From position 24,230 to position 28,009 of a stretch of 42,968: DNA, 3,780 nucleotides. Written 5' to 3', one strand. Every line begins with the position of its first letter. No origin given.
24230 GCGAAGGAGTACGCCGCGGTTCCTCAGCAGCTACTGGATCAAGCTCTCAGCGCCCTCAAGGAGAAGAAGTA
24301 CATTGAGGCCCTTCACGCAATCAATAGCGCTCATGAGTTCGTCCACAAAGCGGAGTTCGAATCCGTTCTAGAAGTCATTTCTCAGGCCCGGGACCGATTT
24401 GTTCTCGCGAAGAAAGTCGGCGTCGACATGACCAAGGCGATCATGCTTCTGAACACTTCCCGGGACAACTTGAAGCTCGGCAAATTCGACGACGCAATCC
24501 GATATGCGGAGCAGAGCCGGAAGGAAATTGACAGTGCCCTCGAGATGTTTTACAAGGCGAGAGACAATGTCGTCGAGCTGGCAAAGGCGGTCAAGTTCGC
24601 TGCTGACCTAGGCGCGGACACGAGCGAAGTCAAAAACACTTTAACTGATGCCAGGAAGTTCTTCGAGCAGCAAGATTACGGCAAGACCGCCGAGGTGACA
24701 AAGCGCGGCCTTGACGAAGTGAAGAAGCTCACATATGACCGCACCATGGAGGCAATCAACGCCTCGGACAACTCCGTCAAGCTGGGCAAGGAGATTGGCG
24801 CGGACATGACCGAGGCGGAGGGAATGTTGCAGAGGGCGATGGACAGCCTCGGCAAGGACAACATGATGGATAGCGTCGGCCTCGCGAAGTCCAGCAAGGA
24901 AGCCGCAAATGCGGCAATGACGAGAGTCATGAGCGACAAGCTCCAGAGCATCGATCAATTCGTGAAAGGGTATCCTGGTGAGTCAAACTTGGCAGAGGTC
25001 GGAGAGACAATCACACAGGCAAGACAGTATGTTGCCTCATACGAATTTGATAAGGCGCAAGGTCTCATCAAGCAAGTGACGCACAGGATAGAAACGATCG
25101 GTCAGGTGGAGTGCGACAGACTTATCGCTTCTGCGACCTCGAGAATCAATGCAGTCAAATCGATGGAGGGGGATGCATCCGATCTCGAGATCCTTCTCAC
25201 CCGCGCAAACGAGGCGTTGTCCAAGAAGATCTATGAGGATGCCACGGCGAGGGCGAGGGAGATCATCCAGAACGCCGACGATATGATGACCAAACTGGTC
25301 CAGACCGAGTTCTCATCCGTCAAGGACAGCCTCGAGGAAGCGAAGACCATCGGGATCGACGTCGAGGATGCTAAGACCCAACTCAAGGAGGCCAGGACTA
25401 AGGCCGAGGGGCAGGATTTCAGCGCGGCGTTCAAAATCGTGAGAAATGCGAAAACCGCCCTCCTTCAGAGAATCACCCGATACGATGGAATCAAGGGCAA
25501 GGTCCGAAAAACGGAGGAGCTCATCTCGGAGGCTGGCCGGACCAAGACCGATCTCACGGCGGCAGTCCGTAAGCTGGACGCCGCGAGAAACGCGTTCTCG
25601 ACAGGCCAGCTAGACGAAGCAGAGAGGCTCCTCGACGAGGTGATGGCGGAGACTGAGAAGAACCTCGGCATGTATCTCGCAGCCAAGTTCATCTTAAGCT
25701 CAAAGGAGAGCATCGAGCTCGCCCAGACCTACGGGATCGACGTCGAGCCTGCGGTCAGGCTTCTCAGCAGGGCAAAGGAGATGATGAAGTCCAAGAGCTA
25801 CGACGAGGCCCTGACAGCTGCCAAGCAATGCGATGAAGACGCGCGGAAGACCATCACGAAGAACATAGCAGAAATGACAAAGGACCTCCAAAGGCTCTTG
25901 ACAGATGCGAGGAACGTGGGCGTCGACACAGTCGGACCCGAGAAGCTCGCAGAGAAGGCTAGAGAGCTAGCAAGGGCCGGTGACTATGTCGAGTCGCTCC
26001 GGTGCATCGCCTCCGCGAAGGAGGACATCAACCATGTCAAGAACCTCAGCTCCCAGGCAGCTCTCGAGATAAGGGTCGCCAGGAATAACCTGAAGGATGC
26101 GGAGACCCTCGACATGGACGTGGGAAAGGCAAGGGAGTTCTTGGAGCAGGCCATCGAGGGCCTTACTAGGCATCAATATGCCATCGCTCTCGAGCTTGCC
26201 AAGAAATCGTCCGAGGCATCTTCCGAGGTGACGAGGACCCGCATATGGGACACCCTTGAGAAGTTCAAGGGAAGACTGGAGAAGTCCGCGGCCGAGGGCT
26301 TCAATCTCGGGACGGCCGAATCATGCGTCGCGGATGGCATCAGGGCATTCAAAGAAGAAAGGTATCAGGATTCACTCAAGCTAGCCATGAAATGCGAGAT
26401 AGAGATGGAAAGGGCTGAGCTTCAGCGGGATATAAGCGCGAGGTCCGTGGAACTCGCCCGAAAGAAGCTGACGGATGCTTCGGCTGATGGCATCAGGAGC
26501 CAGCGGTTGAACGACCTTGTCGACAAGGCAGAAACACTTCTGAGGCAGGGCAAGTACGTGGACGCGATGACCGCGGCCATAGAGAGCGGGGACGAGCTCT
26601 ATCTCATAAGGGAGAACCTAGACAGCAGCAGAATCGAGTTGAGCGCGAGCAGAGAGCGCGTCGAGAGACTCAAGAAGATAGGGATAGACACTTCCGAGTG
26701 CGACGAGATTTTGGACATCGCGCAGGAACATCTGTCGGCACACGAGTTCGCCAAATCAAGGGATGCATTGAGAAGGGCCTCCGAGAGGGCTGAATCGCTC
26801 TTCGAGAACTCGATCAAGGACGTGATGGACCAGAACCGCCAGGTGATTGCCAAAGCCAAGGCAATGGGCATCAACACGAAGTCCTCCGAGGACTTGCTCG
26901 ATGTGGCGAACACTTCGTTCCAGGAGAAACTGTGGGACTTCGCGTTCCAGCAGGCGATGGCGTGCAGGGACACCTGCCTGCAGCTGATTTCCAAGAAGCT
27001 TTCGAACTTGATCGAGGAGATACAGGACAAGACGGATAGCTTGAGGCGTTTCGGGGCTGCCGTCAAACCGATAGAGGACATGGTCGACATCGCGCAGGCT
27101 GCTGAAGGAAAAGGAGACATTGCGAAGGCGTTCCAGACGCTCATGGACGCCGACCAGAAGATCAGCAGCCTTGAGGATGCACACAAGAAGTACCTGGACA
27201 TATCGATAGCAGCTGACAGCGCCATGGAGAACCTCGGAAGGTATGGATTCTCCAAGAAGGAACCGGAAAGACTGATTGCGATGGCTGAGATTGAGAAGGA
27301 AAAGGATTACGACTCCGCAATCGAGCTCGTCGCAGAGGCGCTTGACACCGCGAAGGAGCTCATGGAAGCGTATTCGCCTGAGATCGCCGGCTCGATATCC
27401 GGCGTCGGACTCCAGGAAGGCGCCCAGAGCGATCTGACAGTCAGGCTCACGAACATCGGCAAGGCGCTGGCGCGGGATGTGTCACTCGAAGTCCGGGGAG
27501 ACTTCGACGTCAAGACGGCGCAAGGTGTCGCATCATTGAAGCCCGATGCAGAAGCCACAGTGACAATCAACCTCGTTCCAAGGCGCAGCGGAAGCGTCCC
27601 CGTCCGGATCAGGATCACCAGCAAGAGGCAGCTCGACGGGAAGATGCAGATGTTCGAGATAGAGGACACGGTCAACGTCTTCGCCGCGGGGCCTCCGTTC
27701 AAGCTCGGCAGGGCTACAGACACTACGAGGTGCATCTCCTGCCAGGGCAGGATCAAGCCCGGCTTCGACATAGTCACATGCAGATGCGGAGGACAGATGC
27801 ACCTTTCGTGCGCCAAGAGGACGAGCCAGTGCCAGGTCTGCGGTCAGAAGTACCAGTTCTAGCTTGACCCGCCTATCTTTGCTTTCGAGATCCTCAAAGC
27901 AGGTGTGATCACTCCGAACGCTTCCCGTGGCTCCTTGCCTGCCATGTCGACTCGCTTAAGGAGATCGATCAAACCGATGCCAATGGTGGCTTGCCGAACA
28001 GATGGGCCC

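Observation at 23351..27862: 1,503-aa cytosolic protein made of ~21 tandem ~62-residue helical repeats, capped by an Ig-like beta domain and a zinc finger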

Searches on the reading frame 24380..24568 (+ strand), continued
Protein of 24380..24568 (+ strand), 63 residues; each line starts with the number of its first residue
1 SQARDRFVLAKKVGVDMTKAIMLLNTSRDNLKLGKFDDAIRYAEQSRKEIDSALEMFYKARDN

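Call 78: search_solved_structures(query=A3, max_evalue=10)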
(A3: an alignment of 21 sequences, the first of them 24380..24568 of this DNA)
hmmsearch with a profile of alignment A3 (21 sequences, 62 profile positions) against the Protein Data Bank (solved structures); distinct sequences matched with E-value up to 10: 78 (the best 60 are shown).
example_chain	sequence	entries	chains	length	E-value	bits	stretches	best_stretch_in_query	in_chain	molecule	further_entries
8bu0_A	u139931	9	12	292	2.9e-05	27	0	28-47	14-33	Consensus tetratricopeptide repeat protein | Crystal structure of an 8-repeat consensus TPR superhelix with Zinc. | Monomer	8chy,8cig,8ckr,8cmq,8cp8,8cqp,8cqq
9gzg_A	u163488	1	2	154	0.00024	24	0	28-47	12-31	Engineered CTPR protein with glutamic acids for conductivity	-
7obe_A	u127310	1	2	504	0.00026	24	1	7-42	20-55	Isoform 2 of Serine/threonine-protein phosphatase 5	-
8ch0_A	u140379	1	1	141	0.00039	23.4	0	28-47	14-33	Consensus tetratricopeptide repeat protein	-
2fo7_A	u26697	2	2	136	0.00079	22.4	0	29-47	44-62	SYNTHETIC CONSENSUS TPR PROTEIN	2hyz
5jjt_A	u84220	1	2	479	0.0023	20.9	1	14-42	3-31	Serine/threonine-protein phosphatase 5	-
9s7t_B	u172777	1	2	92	0.0025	20.8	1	19-47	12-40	DBS5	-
8d06_A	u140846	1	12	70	0.0044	20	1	5-33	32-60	HALC3_104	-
5cwm_A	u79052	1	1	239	0.0045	20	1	11-56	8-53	Designed helical repeat protein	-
2bug_A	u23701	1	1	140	0.0067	19.4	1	16-41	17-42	SERINE/THREONINE PROTEIN PHOSPHATASE 5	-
1a17_A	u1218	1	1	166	0.0088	19.1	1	16-41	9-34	SERINE/THREONINE PROTEIN PHOSPHATASE 5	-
8xo8_B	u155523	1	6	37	0.022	17.8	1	13-33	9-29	Measles virus fusion inhibitor MEK35GT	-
9qqu_A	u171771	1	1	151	0.028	17.5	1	20-49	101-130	Stress-induced-phosphoprotein 1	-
2wqh_A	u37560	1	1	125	0.029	17.4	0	29-47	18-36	CTPR3Y3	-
1na0_A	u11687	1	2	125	0.03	17.4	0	29-47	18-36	designed protein CTPR3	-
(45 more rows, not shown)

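Call 84: search_protein_families(library=padloc, proteins=[L045:6383-7246:+, L045:16704-16955:+, L045:17103-17600:+, L045:17656-18558:+], max_evalue=0.01)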
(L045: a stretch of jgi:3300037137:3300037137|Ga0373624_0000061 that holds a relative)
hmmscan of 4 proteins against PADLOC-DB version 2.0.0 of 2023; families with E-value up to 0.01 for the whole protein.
L045:6383-7246:+ (288 aa): 27 families (the best 25 are shown)
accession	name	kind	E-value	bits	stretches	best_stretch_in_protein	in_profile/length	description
PDLC00856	E1-E2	-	9.7e-11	38.8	1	51-134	322-402/573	E1-E2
PDLC00848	E1-E2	-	1.7e-10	37.8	1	48-128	371-448/607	E1-E2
PDLC00837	E1-E2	-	3e-10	37.5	1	50-164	324-442/593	E1-E2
PDLC00839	E1-E2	-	4.3e-10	36.5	1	49-136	368-452/602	E1-E2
PDLC00829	E1-E2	-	2.5e-09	34.7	1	49-202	169-323/426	E1-E2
PDLC00844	E1-E2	-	4.5e-09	33.5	1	32-127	258-350/489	E1-E2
PDLC00835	E1-E2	-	4.5e-09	33.2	1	30-125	351-444/778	E1-E2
PDLC00847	E1-E2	-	1e-08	32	1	33-184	269-420/523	E1-E2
PDLC00832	E1-E2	-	3.5e-08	30.1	1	47-127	334-411/588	E1-E2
PDLC00828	E1-E2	-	4.6e-08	30.7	1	49-131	173-252/431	E1-E2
PDLC00830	E1-E2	-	8e-08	29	1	40-125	301-381/551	E1-E2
PDLC00836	E1-E2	-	3.3e-07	27.3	1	49-200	339-494/602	E1-E2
PDLC00831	E1-E2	-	5.4e-07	26.8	1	44-113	311-377/578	E1-E2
PDLC00855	E1-E2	-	7.7e-07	26.5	1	48-132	299-380/579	E1-E2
PDLC00852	E1-E2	-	9.5e-07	25.8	1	48-94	323-369/546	E1-E2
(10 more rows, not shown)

L045:16704-16955:+ (84 aa): 0 families

L045:17103-17600:+ (166 aa): 0 families

L045:17656-18558:+ (301 aa): 9 families
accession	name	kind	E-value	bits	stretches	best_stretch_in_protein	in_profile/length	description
PDLC00890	JAB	-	8.7e-08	29.8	1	33-144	7-117/157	JAB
PDLC00902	JAB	-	1.2e-05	23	1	26-153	4-131/159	JAB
PDLC00889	JAB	-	7.8e-05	20.3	1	36-143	19-124/168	JAB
PDLC00896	JAB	-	0.00025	18.8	1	37-149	12-126/159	JAB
PDLC00891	JAB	-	0.00068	17.1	1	39-149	14-121/159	JAB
PDLC00907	JAB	-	0.0013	16.9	1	91-145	30-84/140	JAB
PDLC00909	JAB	-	0.002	15.8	1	37-144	19-127/168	JAB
PDLC00905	JAB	-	0.0024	16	1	39-144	4-110/154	JAB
PDLC00887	JAB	-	0.0024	15.9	1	28-146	6-124/160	JAB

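Call 85: search_protein_families(library=pfam, proteins=[L045:6383-7246:+, L045:16704-16955:+, L045:17103-17600:+, L045:17656-18558:+, L047:15514-15846:+], max_evalue=0.01)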
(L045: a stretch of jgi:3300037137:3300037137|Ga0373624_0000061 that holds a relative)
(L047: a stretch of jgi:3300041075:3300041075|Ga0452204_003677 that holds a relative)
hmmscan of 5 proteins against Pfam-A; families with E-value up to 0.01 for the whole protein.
L045:6383-7246:+ (288 aa): 2 families
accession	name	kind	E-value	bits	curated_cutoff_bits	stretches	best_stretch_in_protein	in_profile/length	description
PF00899.27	ThiF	-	1.8e-46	158.7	28.1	1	41-278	10-237/238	ThiF family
PF01488.26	Shikimate_DH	-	0.0011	19.5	24.3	1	50-82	11-43/138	Shikimate / quinate 5-dehydrogenase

L045:16704-16955:+ (84 aa): 2 families
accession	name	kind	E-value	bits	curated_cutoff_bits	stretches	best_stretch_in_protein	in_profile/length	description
PF08817.16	YukD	-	8.8e-05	23.6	27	1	3-72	2-76/76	WXG100 protein secretion system (Wss), protein YukD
PF00240.29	ubiquitin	-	0.00047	20.3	25.4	1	5-72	1-67/72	Ubiquitin family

L045:17103-17600:+ (166 aa): 2 families
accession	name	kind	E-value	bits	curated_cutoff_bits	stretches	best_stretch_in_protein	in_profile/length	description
PF00179.31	UQ_con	-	2.8e-14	53.3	27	1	38-120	43-124/140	Ubiquitin-conjugating enzyme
PF05773.27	RWD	-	0.0061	17.2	22.8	0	14-90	29-95/112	RWD domain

L045:17656-18558:+ (301 aa): 2 families
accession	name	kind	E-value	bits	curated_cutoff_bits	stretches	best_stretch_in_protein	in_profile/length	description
PF01398.27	JAB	-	9.5e-13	48.4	22.5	1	37-141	5-110/117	JAB1/Mov34/MPN/PAD-1 ubiquitin protease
PF14464.11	Prok-JAB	-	3.7e-07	30.4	25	1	56-154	14-103/114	Prokaryotic homologs of the JAB domain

L047:15514-15846:+ (111 aa): 0 families

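Call 88: find_related_loci(query=A4, collection=metagenome_contigs, flank=10000)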
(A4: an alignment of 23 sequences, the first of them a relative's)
Query A4 (166 aa) in metagenome_contigs; peptide patterns used: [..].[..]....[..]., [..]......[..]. (x = any residue, [..] = any of these).
535 stretches matched a pattern; 458 encode a relative of the query (tblastn E <= 1e-3); the best 80 are kept; 80 distinct loci.
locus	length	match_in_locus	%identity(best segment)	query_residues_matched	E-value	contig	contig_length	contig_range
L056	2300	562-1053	92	1-165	8e-107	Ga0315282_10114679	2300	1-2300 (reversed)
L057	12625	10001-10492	90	1-165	7e-101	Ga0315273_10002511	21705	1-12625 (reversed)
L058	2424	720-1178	97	1-153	2e-104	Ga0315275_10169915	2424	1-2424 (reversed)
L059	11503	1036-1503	92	1-156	2e-98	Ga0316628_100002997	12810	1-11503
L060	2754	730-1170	98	1-147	2e-100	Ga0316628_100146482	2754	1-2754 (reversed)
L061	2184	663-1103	98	1-147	1e-101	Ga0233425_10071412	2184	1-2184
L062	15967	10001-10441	98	1-147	2e-97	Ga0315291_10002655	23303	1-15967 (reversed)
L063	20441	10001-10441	98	1-147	2e-97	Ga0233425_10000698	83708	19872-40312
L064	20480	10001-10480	92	1-153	4e-97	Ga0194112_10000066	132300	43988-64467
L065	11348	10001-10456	89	1-152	1e-95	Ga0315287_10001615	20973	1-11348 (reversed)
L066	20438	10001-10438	74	1-146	2e-77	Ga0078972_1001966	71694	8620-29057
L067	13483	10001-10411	71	3-138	1e-68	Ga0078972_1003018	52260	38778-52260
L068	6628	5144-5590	64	3-151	1e-65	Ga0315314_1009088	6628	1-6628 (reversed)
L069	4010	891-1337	64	3-151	1e-65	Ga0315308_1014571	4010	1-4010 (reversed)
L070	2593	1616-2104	58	3-165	3e-66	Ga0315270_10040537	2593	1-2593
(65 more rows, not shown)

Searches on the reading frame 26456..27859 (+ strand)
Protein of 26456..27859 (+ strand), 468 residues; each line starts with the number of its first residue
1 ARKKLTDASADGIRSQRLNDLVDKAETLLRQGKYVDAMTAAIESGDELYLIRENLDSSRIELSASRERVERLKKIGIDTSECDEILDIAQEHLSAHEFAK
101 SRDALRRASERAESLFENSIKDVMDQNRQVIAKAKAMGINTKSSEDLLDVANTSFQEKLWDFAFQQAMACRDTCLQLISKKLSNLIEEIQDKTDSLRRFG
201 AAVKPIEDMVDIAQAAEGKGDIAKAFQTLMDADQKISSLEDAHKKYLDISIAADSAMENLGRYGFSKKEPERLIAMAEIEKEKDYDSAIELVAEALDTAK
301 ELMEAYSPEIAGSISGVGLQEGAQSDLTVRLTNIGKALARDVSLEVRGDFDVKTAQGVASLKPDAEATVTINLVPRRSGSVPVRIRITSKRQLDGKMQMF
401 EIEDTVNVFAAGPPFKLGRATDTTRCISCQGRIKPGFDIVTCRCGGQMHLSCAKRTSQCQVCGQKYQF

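Call 23: predict_structure(alignment_id=A2)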
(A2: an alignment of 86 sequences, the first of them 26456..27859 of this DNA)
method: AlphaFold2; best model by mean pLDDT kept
length: 468 residues; sequences in the alignment: 86
mean_pLDDT: 89.8   pTM: 0.55
mean pLDDT of the five models: 89.8, 89.6, 89.1, 89.0, 87.8
residues with pLDDT >= 90: 281; 70-90: 187; 50-70: 0; < 50: 0
segments of 3 or more residues with pLDDT < 50: none
pLDDT, mean of each block of 10 residues (from residue 1): 85 84 92 93 91 90 91 86 93 89 92 91 93 90 94 92 92 92 93 92 92 91 91 93 95 92 87 94 92 95 87 85 87 90 89 85 90 89 91 84 89 85 89 91 87 88 80
secondary structure, 60 per line:
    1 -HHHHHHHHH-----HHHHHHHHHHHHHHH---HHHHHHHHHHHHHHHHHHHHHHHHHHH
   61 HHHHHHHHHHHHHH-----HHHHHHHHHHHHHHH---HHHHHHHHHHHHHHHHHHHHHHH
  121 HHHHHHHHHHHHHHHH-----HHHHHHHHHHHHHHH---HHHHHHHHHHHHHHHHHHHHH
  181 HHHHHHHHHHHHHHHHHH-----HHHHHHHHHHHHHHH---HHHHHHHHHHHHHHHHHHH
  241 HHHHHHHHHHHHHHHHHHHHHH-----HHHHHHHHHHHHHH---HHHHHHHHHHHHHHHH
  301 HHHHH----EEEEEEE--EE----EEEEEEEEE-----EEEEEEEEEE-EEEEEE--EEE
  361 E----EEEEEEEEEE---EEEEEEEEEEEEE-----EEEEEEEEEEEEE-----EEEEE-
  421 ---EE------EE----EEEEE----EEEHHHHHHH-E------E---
elements in order: H2-10 H16-30 H34-74 H80-94 H98-136 H142-156 H160-198 H204-218 H222-262 H268-281 H285-305 E310-316 E325-333 E339-348 E350-355 E358-361 E366-375 E379-391 E397-409 E415-419 E438-442 E447-449 H450-456

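Call 26: fold_search(model_id=the predicted structure, library=pdb)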
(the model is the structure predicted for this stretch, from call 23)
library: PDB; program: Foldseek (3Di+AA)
matches with E <= 10: 1466; with E <= 0.001: 176
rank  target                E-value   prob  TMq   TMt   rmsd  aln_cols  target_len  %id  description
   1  8b5l_v                4.0e-07  1.00  0.19  0.50   3.5       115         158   19  Cryo-EM structure of ribosome-Sec61-TRAP (TRanslocon Associated Protein) translocon complex (released 2023-03-01)
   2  9n9j_6                5.0e-07  1.00  0.20  0.50   3.2       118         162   20  Structure of a GRP94 folding intermediate engaged with a CCDC134- and FKBP11-bound secretory translocon (released 2025-11-19)
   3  8btk_TB               9.9e-07  1.00  0.18  0.47   4.0       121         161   19  Structure of the TRAP complex with the Sec translocon and a translating ribosome (released 2023-05-24)
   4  8rjc_6                1.4e-06  1.00  0.19  0.48   3.8       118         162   19  Structure of the rabbit 80S ribosome stalled on a 2-TMD rhodopsin intermediate in complex with Sec61-TRAP, open confor (released 2024-01-24)
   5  8t12_A                1.7e-06  1.00  0.20  0.20  32.9       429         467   11  Cryo-EM structure of DENV2 NS5 in complex with human STAT2 with the N-terminal domain of STAT2 ordered. (released 2024-01-17)
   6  8b6l_F                2.1e-06  1.00  0.20  0.54   2.9       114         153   21  Subtomogram average of the human Sec61-TRAP-OSTA-translocon (released 2022-12-07)
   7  1yvl_A                2.1e-06  1.00  0.19  0.15  43.0       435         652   11  Structure of Unphosphorylated STAT1 (released 2005-03-22)
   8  7e1y_A                2.4e-06  1.00  0.22  0.19   7.2       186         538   13  Staphylothermus marinus amylopullulanase -SmApu (released 2022-02-09)
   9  8rc4_g                4.3e-06  1.00  0.19  0.11  38.4       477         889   12  Structure of Integrator-PP2A complex (released 2024-02-07)
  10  9dnm_A                9.4e-06  1.00  0.15  0.16  25.7       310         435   12  Structure of rat beta-arrestin 1 bound to allosteric inhibitor (released 2025-01-22)
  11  7sqc_O1               1.7e-05  0.99  0.18  0.13  91.9       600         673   13  Ciliary C1 central pair apparatus isolated from Chlamydomonas reinhardtii (released 2022-04-13)
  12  7p4l_B                2.5e-05  1.00  0.18  0.18   9.0       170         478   12  Crystal structure of the trimeric ectodomain of archaeal Fusexin1 (Fsx1) (released 2022-07-13)
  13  7nuf_A                2.6e-05  1.00  0.21  0.19  29.5       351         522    9  Vaccinia virus protein 018 in complex with STAT1 (released 2021-07-28)
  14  7p4l_C                2.9e-05  1.00  0.18  0.18   9.0       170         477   12  Crystal structure of the trimeric ectodomain of archaeal Fusexin1 (Fsx1) (released 2022-07-13)
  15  6fvi                  3.5e-05  1.00  0.18  0.48   4.8       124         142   13  ASH / PapD-like domain of human CEP192 (PapD-like domain 7) (released 2019-03-20)
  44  3idu_A                1.1e-04  1.00  0.17  0.57   5.5       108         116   18  Crystal Structure of the CARDB domain of the PF1109 protein in complex with di-metal ions from Pyrococcus furiosus, No (released 2009-08-04)
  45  2kl6_MODEL_1_A        1.1e-04  1.00  0.17  0.61   5.5       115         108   16  Solution NMR structure of the CARDB domain of PF1109 from Pyrococcus furiosus. Northeast Structural Genomics C (released 2009-08-25)
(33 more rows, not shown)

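Call 79: search_solved_structures(query=A2, max_evalue=1)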
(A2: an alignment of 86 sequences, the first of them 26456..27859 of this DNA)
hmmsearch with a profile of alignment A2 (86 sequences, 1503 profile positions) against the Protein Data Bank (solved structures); distinct sequences matched with E-value up to 1: 3.
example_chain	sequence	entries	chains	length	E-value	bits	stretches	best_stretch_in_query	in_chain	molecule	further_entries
7obe_A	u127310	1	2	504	0.043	14.3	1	916-1012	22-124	Isoform 2 of Serine/threonine-protein phosphatase 5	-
4tql_A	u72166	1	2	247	0.046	14.2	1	546-748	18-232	Three helix bundle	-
5jjt_A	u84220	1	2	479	0.21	12.1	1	921-1012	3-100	Serine/threonine-protein phosphatase 5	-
